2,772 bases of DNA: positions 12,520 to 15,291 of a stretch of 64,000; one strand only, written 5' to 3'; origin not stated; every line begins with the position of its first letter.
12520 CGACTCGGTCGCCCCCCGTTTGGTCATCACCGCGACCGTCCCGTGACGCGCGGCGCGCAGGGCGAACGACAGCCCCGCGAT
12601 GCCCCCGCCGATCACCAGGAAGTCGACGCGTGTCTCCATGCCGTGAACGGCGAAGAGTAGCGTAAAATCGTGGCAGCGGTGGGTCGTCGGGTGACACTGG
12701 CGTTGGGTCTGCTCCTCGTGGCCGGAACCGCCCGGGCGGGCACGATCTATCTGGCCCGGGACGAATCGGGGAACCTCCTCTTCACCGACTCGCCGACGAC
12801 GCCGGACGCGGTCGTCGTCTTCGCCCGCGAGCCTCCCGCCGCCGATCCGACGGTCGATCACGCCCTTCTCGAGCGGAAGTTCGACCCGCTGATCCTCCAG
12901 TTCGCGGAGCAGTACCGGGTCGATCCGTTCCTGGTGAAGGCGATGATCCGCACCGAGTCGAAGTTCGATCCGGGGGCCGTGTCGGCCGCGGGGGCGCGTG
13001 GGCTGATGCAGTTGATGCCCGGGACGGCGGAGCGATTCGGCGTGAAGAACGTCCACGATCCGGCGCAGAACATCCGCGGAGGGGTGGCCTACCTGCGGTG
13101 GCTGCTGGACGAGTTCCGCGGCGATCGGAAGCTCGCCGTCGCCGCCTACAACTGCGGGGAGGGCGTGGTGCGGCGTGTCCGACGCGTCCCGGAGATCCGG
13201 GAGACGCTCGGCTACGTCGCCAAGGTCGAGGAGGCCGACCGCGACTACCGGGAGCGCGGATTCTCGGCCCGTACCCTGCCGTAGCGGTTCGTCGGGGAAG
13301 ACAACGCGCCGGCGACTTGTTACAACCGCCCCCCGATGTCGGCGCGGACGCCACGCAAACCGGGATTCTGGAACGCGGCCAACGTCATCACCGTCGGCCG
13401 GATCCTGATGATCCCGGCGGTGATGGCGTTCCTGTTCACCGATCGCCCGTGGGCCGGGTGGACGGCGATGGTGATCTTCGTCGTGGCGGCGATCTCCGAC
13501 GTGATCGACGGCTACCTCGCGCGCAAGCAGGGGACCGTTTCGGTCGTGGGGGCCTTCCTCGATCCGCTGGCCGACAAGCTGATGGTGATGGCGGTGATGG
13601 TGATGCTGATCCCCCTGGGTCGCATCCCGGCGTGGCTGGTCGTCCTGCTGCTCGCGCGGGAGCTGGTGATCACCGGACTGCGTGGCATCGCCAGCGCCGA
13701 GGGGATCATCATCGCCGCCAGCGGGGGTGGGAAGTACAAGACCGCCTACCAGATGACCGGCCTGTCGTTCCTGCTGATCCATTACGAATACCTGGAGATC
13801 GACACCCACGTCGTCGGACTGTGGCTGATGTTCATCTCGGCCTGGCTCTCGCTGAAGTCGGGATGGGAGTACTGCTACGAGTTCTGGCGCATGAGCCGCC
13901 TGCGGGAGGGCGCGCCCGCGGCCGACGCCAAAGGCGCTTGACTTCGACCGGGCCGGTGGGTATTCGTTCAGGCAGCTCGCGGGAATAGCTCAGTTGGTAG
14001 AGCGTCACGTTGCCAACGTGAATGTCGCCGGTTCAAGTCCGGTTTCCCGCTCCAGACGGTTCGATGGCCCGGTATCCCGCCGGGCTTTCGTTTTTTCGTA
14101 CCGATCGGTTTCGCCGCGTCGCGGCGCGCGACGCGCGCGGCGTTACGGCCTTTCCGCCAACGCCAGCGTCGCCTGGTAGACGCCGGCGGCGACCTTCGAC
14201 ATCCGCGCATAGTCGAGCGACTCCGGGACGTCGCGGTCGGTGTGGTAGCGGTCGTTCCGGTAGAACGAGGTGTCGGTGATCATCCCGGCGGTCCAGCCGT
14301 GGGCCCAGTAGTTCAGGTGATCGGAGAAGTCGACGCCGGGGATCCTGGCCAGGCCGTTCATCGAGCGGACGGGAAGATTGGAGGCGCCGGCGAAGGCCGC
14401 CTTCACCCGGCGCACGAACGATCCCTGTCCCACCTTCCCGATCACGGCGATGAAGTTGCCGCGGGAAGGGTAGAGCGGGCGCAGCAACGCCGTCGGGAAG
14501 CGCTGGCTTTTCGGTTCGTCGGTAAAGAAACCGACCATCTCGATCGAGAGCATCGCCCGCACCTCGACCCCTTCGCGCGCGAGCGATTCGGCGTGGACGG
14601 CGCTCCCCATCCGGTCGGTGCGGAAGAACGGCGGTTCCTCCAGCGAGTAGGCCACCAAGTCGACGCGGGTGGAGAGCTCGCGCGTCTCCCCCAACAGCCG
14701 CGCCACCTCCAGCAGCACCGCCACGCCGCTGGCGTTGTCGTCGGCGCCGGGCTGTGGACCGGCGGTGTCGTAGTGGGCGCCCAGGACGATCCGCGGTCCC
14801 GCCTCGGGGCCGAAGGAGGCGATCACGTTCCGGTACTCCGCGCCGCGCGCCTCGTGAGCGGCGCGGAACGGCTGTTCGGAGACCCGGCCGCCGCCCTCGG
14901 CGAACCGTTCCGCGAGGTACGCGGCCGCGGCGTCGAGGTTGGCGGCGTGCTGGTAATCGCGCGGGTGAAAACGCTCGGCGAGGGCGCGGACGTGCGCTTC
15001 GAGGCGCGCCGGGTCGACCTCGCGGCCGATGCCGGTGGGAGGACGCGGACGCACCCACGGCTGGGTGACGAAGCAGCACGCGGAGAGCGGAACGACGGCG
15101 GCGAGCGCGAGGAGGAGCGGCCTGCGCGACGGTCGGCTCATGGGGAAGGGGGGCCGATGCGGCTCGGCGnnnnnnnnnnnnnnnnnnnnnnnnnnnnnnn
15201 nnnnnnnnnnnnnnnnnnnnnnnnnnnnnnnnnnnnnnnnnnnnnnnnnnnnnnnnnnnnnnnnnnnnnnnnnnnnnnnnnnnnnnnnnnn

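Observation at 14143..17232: Four-gene envelope operon: lipoprotein, small Cys/His-rich lipoprotein, unclassified AAA+ ATPase and M28 peptidase lipoprotein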

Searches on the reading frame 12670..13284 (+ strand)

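Call 79: search_protein_families(library=pfam, proteins=[window:12670-13284:+], max_evalue=0.01)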
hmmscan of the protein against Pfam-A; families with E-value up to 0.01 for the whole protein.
window:12670-13284:+ (204 aa): 4 families
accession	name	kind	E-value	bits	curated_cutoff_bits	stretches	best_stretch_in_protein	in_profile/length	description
PF01464.25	SLT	-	1.7e-30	105.4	21.3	1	75-172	3-106/117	Transglycosylase SLT domain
PF13406.11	SLT_2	-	0.0055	16.4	24.3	0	105-135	151-181/292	Transglycosylase SLT domain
PF13511.11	DUF4124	-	0.0082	16.8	22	0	14-58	2-47/56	Domain of unknown function (DUF4124)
PF13702.11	Lysozyme_like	-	0.0098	15.9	25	0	124-169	52-100/165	Lysozyme-like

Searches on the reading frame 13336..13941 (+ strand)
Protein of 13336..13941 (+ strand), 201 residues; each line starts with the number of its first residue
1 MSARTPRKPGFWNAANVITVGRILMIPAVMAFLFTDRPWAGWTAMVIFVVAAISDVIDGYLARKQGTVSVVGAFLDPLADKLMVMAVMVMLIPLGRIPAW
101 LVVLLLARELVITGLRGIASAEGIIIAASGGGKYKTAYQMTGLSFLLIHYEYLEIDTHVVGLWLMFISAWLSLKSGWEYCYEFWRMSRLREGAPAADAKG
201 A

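Call 79: search_protein_families(library=pfam, proteins=[window:13336-13941:+], max_evalue=0.01)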
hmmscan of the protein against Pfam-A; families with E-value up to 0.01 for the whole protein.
window:13336-13941:+ (201 aa): 1 family
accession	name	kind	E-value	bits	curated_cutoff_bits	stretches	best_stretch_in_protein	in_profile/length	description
PF01066.26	CDP-OH_P_transf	-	1.1e-39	136.6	22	1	12-169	1-147/152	CDP-alcohol phosphatidyltransferase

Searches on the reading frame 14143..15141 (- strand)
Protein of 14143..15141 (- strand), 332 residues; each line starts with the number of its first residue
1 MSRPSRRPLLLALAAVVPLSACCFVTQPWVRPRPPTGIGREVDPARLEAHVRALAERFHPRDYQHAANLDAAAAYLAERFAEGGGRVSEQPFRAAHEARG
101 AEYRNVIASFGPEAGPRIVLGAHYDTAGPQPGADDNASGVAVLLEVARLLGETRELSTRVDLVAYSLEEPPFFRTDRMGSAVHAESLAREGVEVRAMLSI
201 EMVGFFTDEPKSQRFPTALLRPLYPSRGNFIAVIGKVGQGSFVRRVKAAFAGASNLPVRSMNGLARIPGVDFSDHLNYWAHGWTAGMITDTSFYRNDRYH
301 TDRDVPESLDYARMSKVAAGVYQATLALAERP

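Call 3: search_protein_families(library=pfam, proteins=[window:14143-15141:-], max_evalue=0.1)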
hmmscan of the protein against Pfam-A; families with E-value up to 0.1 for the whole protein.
window:14143-15141:- (332 aa): 1 family
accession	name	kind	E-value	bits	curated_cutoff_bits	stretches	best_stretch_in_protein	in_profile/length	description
PF04389.22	Peptidase_M28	-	2.3e-23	83.4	21.3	1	105-323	1-191/193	Peptidase family M28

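Call 4: search_protein_families(library=ncbifam, proteins=[window:14143-15141:-], max_evalue=0.1)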
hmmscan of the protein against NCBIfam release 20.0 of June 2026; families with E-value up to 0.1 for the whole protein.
window:14143-15141:- (332 aa): 12 families
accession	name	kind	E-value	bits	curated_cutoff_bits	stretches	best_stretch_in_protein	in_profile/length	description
NF045908.1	AminopepLapALeg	equivalog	6.1e-13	48.4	600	1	115-209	204-295/396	aminopeptidase LapA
NF006771.0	PRK09290.1-5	subfamily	3.4e-05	22.5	399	1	105-192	61-150/413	allantoate amidohydrolase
NF009529.0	PRK12893.1-2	equivalog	3.5e-05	22.8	508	1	113-187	70-143/411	Zn-dependent hydrolase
NF058540.1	Ncarbamyl_ErtE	equivalog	0.00029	19.5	520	1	113-194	74-155/418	N-carbamyl-l-glutamate amidohydrolase ErtE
NF009528.0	PRK12893.1-1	subfamily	0.00065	18.7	570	1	110-187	76-154/420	Zn-dependent hydrolase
NF006775.0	PRK09290.2-5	equivalog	0.00071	18.4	479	1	114-190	77-153/419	allantoate amidohydrolase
NF009531.0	PRK12893.1-5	equivalog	0.0016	17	486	1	116-188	76-148/421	Zn-dependent hydrolase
NF007568.0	PRK10199.1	equivalog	0.0041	16.4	298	1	132-169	140-176/346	aminopeptidase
NF006769.0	PRK09290.1-3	subfamily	0.0051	15.5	452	1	116-190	80-154/417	allantoate amidohydrolase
NF009527.0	PRK12891.1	subfamily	0.011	14.8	461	1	116-195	79-158/426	Zn-dependent hydrolase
NF009530.0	PRK12893.1-4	subfamily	0.014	14.5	551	1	118-188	79-149/423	Zn-dependent hydrolase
NF004788.0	PRK06133.1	subfamily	0.074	12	349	0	67-127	64-118/417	glutamate carboxypeptidase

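Call 6: search_protein_families(library=padloc, proteins=[window:14143-15141:-], max_evalue=0.1)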
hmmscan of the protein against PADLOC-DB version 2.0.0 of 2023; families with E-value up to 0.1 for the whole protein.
window:14143-15141:- (332 aa): 0 families

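Call 66: search_solved_structures(query=window:14143-15141:-, max_evalue=0.001, show_alignments=1)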
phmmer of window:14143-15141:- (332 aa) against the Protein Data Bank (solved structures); distinct sequences matched with E-value up to 0.001: 25.
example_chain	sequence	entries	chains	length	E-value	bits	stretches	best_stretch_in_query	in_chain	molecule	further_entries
6qql_A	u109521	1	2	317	7.5e-12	48.5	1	72-204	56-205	Glutamine cyclotransferase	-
7cje_A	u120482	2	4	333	8.4e-12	48.4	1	72-204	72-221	Glutamine cyclotransferase-related protein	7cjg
9oqa_A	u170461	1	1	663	8.3e-10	41.8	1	59-187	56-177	Autotransporter domain-containing protein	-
3tc8_A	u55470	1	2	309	1.2e-09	41.3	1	57-176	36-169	Leucine aminopeptidase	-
5gne_A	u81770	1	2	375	1.6e-09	40.9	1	105-208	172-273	Leucine aminopeptidase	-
2ek8_A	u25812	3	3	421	8.8e-09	38.5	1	92-204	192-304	Aminopeptidase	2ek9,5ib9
4fuu_A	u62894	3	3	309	2.9e-07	33.4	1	71-168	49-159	Leucine aminopeptidase | Glutamine cyclotransferase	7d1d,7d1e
3b3t_A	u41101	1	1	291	1.7e-06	30.9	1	119-204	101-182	Bacterial leucyl aminopeptidase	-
6ica_A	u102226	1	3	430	6.9e-06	28.9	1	114-209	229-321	Aminopeptidase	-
6esl_A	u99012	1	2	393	8.1e-06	28.7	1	114-209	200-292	Bacterial leucyl aminopeptidase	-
1amp_A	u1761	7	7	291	8.6e-06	28.6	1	119-204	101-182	AMINOPEPTIDASE | PROTEIN (AMINOPEPTIDASE) | BACTERIAL LEUCYL AMINOPEPTIDASE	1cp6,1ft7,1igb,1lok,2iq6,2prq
6qro_A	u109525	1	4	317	8.9e-06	28.6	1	67-169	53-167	Glutamine cyclotransferase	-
1rtq_A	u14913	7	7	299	9.1e-06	28.5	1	119-204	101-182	Bacterial leucyl aminopeptidase | Aminopeptidase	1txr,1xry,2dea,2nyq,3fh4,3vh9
3gux_A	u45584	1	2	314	9.4e-06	28.5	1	58-169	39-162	putative Zn-dependent exopeptidase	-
3b35_A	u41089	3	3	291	1.8e-05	27.5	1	119-172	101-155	Bacterial leucyl aminopeptidase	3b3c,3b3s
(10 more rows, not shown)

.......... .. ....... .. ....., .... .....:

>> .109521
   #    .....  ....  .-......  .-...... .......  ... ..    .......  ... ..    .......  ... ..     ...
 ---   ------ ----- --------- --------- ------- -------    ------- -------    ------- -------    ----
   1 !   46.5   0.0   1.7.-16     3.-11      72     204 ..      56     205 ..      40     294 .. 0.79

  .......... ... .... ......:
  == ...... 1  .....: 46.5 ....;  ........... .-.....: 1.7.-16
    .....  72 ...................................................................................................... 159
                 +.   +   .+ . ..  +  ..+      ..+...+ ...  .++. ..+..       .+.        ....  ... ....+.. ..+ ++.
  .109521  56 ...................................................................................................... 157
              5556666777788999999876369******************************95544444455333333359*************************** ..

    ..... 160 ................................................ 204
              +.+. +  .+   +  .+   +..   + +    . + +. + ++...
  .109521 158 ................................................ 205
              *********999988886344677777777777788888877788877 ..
